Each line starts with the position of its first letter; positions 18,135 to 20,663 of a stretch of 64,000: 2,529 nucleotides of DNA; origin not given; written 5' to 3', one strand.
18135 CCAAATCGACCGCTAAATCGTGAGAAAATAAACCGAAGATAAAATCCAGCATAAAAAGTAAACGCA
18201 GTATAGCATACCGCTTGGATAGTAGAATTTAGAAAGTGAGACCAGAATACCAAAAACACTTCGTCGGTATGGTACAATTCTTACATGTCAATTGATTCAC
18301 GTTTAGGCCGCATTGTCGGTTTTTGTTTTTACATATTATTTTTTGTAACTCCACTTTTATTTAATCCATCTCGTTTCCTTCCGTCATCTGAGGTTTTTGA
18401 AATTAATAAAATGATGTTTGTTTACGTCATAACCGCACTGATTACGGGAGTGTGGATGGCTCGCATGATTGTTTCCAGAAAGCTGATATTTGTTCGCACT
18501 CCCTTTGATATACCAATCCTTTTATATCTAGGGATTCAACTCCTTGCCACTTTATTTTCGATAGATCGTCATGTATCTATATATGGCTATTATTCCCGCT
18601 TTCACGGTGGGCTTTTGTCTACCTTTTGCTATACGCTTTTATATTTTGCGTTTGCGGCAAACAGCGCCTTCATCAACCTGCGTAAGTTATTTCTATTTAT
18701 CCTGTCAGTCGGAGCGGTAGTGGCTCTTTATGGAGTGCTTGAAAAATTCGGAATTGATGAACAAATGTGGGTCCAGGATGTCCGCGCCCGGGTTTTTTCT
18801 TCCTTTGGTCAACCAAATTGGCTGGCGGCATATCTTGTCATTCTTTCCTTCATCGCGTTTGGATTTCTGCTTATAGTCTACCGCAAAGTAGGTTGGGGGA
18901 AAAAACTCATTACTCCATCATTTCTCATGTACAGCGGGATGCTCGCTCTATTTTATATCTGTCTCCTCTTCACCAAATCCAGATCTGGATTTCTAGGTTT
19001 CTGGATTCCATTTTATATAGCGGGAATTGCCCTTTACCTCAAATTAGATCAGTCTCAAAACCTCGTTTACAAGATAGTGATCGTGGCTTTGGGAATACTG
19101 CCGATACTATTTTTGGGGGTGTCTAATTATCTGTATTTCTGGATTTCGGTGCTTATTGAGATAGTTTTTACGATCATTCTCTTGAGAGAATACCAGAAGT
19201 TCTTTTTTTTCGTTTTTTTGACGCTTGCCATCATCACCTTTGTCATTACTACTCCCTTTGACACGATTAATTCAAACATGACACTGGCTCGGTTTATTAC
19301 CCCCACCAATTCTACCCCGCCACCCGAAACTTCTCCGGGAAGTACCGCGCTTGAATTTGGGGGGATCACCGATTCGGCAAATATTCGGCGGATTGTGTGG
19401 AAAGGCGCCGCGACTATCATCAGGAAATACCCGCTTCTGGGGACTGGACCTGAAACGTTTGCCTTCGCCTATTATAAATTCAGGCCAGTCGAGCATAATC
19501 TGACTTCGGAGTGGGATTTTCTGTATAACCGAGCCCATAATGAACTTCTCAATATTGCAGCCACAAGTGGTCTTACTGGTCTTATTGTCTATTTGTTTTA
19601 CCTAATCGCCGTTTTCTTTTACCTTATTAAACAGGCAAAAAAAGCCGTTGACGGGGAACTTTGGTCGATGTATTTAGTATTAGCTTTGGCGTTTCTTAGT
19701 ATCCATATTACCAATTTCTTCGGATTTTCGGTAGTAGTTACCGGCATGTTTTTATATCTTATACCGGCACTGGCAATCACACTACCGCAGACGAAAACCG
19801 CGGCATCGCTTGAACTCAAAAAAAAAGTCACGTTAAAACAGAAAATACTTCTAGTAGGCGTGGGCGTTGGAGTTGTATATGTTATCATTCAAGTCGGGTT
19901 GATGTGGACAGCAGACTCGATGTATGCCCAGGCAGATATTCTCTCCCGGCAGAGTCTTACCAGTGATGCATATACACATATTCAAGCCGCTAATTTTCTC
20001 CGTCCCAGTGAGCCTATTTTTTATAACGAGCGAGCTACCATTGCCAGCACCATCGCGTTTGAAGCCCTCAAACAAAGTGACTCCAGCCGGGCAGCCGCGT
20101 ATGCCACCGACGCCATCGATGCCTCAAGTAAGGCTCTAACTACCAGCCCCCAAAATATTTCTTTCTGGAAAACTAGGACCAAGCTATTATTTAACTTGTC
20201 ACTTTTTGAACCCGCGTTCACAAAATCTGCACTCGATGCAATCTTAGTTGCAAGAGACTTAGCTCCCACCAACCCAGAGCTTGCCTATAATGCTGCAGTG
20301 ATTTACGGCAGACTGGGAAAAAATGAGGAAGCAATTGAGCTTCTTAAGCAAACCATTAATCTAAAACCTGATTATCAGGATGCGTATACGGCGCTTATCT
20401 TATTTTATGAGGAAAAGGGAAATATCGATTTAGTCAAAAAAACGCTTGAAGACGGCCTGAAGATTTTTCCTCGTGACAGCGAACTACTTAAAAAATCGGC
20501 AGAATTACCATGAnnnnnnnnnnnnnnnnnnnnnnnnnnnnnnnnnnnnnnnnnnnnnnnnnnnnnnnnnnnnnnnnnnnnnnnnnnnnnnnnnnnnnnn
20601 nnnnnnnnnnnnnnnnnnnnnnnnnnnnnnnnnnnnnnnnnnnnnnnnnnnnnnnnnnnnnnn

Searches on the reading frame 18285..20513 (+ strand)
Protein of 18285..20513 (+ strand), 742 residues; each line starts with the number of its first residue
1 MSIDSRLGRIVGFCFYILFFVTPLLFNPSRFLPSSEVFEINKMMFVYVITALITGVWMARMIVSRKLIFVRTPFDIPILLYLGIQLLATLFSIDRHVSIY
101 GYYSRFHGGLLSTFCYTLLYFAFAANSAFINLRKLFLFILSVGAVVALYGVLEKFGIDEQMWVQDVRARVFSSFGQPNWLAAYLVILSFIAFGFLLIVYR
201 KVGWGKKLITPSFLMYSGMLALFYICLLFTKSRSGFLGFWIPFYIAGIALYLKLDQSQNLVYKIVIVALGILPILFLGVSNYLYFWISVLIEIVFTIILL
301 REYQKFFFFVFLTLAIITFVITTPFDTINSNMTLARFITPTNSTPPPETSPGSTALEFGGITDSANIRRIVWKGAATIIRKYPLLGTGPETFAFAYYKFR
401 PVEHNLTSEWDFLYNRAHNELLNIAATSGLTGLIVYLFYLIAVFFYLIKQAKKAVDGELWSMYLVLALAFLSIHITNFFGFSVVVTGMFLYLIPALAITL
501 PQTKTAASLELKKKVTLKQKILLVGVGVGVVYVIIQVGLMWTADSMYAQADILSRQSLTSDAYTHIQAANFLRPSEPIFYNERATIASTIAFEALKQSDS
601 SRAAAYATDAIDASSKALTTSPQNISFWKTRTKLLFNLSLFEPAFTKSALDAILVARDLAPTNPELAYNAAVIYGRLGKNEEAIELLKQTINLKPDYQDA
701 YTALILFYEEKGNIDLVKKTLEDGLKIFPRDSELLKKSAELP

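Call 46: search_protein_families(library=pfam, proteins=[window:18285-20513:+])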
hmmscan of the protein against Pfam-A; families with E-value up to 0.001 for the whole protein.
window:18285-20513:+ (742 aa): 7 families
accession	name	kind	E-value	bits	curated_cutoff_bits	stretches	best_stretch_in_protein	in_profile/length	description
PF04932.20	Wzy_C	-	3.8e-13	49.9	31.7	1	286-437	19-149/149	O-Antigen ligase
PF14559.12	TPR_19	-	6e-08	33.3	25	1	678-735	5-62/68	Tetratricopeptide repeat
PF13428.12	TPR_14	-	2.4e-07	31.2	23.5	0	699-741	2-44/44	Tetratricopeptide repeat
PF13181.12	TPR_8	-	1.9e-05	24.9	25.7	0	665-697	2-34/34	Tetratricopeptide repeat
PF13414.12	TPR_11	-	3.6e-05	23.8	26.8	1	676-708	6-38/42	TPR repeat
PF13431.12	TPR_17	-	5.6e-05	23.5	24.4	0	659-685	8-34/34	Tetratricopeptide repeat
PF00515.34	TPR_1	-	0.00056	20.1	27.8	0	668-697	5-34/34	Tetratricopeptide repeat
